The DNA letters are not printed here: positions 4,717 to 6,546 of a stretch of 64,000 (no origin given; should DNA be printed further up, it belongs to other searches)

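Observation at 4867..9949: Tightly packed MttB-family / SRPBCC / racemase-family / DMGDH-GcvT operon: candidate aerobic quaternary-amine demethylation route without a corrinoid partner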

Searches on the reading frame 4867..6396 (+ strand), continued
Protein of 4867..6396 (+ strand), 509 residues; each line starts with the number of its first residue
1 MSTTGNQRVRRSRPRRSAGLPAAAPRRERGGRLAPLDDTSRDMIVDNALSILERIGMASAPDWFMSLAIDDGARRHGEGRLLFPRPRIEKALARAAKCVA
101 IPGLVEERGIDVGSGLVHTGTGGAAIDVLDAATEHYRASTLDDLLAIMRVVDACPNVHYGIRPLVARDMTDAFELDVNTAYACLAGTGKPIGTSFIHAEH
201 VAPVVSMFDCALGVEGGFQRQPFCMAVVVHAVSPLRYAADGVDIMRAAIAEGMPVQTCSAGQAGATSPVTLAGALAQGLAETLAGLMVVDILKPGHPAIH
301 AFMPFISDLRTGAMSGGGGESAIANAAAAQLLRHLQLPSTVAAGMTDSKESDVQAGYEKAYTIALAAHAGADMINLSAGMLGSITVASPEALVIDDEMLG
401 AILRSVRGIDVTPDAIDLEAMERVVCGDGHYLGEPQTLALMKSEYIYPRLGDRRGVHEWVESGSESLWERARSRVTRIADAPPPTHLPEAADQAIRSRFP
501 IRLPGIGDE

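Call 23: search_protein_families(library=pfam, proteins=[L039:6129-7517:-, L040:3565-5046:-, L074:4955-6214:-, L034:1189-2202:-, L025:16850-18139:+, L048:13927-15381:+, L046:4641-5891:-, L071:9026-9811:-, L073:16488-17414:-, L037:19-1080:-])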
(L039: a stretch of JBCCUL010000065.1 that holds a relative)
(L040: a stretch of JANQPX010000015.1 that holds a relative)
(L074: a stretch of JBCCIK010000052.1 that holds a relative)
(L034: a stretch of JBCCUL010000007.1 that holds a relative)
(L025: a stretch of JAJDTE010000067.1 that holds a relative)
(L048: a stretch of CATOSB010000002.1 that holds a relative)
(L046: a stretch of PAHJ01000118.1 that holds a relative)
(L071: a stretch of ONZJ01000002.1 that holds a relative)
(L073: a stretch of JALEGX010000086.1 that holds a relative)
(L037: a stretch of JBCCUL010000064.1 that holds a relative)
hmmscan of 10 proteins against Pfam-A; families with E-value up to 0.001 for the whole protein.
L039:6129-7517:- (462 aa): 1 family
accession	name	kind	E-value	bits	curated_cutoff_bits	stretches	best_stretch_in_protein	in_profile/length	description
PF00202.27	Aminotran_3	-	2.7e-74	250.7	30.5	1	33-451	9-403/403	Aminotransferase class-III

L040:3565-5046:- (493 aa): 1 family
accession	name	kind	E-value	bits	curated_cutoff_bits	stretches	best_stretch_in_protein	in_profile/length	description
PF00171.27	Aldedh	-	1.3e-142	476.1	23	1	28-487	6-461/461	Aldehyde dehydrogenase family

L074:4955-6214:- (419 aa): 1 family
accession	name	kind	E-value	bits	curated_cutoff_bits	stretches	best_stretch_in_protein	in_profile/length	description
PF00155.27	Aminotran_1_2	-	2e-05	24.4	19.7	1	87-261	48-247/361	Aminotransferase class I and II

L034:1189-2202:- (337 aa): 1 family
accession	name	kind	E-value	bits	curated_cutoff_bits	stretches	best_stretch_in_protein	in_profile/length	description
PF14336.11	GLUCM-like_C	-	1.4e-59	202.4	27.9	1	13-324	1-286/291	D-glutamate cyclase-like, C-terminal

L025:16850-18139:+ (429 aa): 2 families
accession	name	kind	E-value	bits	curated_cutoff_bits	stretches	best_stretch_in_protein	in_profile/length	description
PF00202.27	Aminotran_3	-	1.4e-48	166.1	30.5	1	27-337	8-331/403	Aminotransferase class-III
PF00155.27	Aminotran_1_2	-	5.5e-05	23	19.7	1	175-349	129-300/361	Aminotransferase class I and II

L048:13927-15381:+ (484 aa): 3 families
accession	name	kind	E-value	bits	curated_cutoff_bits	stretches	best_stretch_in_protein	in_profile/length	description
PF00884.28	Sulfatase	-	7.3e-34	117.9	25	1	5-373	1-301/301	Sulfatase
PF16347.10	SGSH_C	-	4.4e-21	76.1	29.3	1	331-464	10-149/154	N-sulphoglucosamine sulphohydrolase, C-terminal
PF01663.27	Phosphodiest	-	1.5e-11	45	23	1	26-77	19-71/342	Type I phosphodiesterase / nucleotide pyrophosphatase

L046:4641-5891:- (416 aa): 1 family
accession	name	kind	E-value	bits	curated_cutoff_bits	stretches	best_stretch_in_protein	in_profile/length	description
PF00266.25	Aminotran_5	-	8.7e-33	114.2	21.5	2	27-254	1-228/371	Aminotransferase class-V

L071:9026-9811:- (261 aa): 1 family
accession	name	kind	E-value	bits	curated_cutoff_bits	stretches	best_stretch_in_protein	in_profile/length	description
PF03746.21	LamB_YcsF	-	8.4e-92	307.6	22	1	5-242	1-238/239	LamB/YcsF family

L073:16488-17414:- (308 aa): 3 families
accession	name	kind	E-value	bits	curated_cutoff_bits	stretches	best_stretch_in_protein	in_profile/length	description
PF03466.25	LysR_substrate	-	1.7e-29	103.2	28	1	93-280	4-191/209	LysR substrate binding domain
PF00126.33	HTH_1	-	2.8e-16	59.7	26.6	1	7-65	1-59/60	Bacterial regulatory helix-turn-helix protein, lysR family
PF02954.25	HTH_8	-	0.00015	21.9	22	1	12-42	10-41/42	Bacterial regulatory protein, Fis family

L037:19-1080:- (353 aa): 1 family
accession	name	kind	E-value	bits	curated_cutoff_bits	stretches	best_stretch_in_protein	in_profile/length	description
PF03480.18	DctP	-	7.8e-29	101.3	23.4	1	54-270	17-234/286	Bacterial extracellular solute-binding protein, family 7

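Call 24: search_solved_structures(query=window:4867-6396:+, show_alignments=2)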
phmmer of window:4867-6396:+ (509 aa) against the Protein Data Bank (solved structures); distinct sequences matched with E-value up to 0.001: 5.
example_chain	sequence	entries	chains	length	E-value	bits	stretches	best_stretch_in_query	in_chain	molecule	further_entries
9yce_A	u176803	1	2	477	4.7e-42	147.7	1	42-494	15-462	Glycine betaine methyltransferase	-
2qne_A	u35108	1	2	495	5.2e-42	147.5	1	42-494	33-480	Putative methyltransferase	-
7xcl_A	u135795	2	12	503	5.3e-35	124.4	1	114-477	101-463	Trimethylamine methyltransferase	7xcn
7xcm_A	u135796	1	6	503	5.9e-35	124.2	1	114-477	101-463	Trimethylamine methyltransferase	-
4yyc_A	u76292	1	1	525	7.4e-34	120.6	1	14-497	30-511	Putative trimethylamine methyltransferase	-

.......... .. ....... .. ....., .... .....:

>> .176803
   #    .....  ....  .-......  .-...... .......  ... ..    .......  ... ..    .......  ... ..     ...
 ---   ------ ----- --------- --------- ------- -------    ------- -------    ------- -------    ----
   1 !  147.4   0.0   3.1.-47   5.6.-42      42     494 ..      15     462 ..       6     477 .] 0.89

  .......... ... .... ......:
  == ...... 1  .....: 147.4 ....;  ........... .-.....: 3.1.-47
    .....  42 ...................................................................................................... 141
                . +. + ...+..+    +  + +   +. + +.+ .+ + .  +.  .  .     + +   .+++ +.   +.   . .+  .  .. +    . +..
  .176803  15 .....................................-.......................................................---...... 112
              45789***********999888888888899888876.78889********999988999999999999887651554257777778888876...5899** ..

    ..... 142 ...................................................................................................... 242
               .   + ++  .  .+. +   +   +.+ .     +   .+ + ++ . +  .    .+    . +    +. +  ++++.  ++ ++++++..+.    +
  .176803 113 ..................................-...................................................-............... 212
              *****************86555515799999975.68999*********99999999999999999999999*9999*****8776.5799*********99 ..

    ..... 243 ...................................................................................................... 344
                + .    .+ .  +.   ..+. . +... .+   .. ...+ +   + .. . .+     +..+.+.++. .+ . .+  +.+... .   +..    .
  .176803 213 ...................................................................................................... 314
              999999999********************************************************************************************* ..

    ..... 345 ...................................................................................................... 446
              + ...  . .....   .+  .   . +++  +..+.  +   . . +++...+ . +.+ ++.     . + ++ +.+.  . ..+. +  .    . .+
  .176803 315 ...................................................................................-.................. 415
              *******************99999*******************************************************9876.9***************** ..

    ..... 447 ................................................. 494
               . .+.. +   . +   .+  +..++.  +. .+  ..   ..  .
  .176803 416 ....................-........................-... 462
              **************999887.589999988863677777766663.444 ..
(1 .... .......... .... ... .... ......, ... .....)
